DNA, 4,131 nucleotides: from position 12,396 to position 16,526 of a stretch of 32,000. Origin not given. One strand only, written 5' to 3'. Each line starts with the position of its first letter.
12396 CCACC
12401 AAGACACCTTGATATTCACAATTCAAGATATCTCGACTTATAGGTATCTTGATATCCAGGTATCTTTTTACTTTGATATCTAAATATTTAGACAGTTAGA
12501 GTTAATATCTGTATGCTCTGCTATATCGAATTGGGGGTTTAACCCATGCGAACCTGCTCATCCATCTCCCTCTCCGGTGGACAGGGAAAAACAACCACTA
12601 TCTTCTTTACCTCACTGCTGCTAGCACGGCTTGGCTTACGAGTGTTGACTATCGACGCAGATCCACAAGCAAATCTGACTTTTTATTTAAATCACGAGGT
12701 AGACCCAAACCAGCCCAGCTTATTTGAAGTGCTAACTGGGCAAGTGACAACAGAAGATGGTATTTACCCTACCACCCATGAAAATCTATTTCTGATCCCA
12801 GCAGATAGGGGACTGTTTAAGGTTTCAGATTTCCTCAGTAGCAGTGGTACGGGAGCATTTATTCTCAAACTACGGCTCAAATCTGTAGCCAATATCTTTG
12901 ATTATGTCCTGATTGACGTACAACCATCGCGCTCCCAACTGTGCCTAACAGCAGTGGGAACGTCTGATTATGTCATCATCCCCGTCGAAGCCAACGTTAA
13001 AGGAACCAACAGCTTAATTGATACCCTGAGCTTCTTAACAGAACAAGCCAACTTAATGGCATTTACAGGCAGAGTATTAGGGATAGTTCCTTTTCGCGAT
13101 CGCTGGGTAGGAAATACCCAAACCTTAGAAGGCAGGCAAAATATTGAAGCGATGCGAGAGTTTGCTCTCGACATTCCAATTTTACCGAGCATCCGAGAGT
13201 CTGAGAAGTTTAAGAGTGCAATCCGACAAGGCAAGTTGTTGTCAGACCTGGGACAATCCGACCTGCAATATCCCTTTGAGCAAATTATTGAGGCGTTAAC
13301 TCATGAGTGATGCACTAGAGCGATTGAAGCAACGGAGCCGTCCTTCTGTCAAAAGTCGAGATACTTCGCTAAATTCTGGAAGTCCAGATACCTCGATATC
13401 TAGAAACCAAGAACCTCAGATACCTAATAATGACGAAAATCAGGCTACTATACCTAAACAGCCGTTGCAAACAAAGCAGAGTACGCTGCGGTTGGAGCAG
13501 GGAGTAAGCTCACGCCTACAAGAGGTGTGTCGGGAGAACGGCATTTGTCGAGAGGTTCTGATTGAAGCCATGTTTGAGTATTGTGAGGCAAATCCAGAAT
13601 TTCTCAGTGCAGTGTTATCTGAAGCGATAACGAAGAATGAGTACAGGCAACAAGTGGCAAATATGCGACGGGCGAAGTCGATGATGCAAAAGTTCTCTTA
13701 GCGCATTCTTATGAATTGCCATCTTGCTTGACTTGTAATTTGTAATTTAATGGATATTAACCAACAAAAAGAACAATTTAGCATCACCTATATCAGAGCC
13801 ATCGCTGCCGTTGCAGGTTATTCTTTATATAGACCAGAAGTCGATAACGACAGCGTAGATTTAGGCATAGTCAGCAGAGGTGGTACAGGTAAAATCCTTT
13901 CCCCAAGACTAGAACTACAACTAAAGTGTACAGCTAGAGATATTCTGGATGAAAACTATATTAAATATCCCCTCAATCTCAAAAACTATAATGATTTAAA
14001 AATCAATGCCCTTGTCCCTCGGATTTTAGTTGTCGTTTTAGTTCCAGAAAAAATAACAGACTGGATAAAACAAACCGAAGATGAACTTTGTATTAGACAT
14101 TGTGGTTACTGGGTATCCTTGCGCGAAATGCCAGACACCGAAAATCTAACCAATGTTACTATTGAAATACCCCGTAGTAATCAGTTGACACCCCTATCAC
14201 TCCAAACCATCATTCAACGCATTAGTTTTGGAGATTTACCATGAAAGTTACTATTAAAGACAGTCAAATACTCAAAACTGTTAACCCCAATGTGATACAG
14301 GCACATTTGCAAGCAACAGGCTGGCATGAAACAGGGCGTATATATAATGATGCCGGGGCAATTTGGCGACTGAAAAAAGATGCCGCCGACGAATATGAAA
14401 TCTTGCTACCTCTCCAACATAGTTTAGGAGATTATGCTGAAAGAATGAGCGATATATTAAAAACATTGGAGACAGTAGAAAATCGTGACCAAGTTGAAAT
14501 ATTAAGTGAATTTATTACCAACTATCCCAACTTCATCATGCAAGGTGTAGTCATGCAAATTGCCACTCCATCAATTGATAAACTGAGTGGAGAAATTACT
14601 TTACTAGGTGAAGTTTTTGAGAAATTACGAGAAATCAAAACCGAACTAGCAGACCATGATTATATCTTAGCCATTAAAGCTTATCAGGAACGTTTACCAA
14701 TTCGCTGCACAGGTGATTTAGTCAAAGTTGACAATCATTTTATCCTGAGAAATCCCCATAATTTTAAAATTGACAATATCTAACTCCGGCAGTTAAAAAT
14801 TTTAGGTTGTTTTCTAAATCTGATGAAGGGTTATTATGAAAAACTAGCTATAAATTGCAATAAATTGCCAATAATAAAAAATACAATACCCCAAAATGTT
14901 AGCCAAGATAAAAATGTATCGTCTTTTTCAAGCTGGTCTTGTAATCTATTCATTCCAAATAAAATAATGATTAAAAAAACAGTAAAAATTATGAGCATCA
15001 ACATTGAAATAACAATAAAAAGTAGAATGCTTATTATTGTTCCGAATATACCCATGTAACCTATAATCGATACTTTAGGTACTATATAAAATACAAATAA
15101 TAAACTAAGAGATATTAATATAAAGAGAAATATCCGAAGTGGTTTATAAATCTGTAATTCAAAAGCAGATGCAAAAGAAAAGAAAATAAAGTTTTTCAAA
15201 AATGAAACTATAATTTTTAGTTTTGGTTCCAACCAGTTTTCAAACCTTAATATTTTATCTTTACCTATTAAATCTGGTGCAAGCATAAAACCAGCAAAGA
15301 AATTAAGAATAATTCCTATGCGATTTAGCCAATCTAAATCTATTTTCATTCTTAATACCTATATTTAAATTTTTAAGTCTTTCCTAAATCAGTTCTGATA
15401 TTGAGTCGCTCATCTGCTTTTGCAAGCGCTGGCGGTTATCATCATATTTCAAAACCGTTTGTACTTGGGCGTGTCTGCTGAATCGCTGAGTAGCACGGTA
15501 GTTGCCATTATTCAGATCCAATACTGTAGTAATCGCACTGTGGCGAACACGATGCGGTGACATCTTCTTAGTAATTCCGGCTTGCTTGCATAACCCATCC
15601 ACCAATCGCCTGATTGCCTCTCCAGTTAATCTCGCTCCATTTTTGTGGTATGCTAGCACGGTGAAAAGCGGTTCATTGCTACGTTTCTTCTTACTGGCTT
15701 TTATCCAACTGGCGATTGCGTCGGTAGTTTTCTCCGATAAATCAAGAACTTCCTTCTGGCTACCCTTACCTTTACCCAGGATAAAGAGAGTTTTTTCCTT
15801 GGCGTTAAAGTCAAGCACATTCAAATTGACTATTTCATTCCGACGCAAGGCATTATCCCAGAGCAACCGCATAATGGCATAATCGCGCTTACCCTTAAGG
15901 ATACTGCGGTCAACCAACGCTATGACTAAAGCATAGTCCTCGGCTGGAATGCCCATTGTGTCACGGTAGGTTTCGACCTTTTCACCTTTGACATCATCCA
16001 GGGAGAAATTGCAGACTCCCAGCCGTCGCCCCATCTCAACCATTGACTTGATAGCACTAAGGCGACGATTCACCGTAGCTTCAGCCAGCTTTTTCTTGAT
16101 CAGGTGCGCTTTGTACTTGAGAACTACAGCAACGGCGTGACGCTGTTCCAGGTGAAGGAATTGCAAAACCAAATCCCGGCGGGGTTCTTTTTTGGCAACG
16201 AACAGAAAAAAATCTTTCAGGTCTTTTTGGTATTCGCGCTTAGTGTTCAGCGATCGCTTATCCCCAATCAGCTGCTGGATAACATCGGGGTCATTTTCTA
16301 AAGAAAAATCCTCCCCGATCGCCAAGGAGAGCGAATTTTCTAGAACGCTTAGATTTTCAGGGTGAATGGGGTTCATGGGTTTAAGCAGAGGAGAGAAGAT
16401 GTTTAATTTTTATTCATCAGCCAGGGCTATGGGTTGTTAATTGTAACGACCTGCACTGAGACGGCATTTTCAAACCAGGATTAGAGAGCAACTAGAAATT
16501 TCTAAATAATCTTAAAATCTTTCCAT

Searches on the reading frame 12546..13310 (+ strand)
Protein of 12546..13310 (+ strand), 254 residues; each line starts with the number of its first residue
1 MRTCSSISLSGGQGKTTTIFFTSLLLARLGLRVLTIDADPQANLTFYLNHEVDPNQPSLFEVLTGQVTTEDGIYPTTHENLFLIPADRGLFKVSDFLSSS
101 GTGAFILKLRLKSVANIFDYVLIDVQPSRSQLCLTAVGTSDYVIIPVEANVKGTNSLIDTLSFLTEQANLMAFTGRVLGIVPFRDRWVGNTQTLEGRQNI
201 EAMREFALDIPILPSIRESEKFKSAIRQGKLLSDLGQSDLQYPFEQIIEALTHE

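Call 76: search_protein_families(library=pfam, proteins=[window:12546-13310:+], max_evalue=0.01)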
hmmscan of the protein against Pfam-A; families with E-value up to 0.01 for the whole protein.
window:12546-13310:+ (254 aa): 6 families
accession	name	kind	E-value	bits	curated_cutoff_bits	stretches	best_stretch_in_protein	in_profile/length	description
PF13614.12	AAA_31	-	5.8e-34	118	27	1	5-168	5-171/177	AAA domain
PF01656.29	CbiA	-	3.6e-13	50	25.4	1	8-231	5-124/125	CobQ/CobB/MinD/ParA nucleotide binding domain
PF06564.18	CBP_BcsQ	-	6.3e-05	23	21.3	1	9-152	9-150/234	Cellulose biosynthesis protein BcsQ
PF07015.17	VirC1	-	6.9e-05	22.7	24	0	117-166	83-132/231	VirC1 protein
PF09140.17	MipZ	-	0.0002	21.2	20.7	0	11-51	10-51/262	ATPase MipZ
PF00142.24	Fer4_NifH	-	0.0013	18.7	25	1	10-64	8-60/271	4Fe-4S iron sulfur cluster binding proteins, NifH/frxC family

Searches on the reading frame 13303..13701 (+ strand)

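Call 76: search_protein_families(library=pfam, proteins=[window:13303-13701:+], max_evalue=0.01)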
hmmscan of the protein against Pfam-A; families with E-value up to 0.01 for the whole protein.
window:13303-13701:+ (132 aa): 1 family
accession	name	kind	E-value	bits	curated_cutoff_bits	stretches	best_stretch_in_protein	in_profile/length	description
PF17938.6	TetR_C_29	-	0.00052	20.6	26.2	1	86-128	8-51/119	Tetracyclin repressor-like, C-terminal domain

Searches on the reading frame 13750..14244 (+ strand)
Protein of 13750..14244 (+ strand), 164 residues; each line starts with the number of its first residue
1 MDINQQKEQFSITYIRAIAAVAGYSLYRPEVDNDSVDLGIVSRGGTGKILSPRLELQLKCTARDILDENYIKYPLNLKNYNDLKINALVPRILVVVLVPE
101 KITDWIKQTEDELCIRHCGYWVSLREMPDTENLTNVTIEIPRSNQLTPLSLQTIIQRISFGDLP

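Call 76: search_protein_families(library=pfam, proteins=[window:13750-14244:+], max_evalue=0.01)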
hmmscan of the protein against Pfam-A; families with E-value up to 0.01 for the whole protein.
window:13750-14244:+ (164 aa): 1 family
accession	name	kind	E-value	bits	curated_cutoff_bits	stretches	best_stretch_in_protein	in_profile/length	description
PF14280.11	DUF4365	-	4.5e-29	101.7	24.3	1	8-157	1-138/139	Domain of unknown function (DUF4365)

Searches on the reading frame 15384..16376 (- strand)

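Call 21: search_protein_families(library=pfam, proteins=[window:15384-16376:-], max_evalue=0.1)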
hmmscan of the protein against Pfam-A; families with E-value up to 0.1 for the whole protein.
window:15384-16376:- (330 aa): 3 families
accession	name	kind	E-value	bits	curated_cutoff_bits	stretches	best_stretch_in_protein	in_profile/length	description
PF00589.27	Phage_integrase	-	4.2e-21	75.9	27.1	1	161-315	20-169/172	Phage integrase family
PF02899.23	Phage_int_SAM_1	-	1.5e-07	32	22.3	1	35-112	7-75/83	Phage integrase, N-terminal SAM-like domain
PF13102.12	Phage_int_SAM_5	-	0.029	15.2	22.3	1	40-120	13-86/98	Phage integrase SAM-like domain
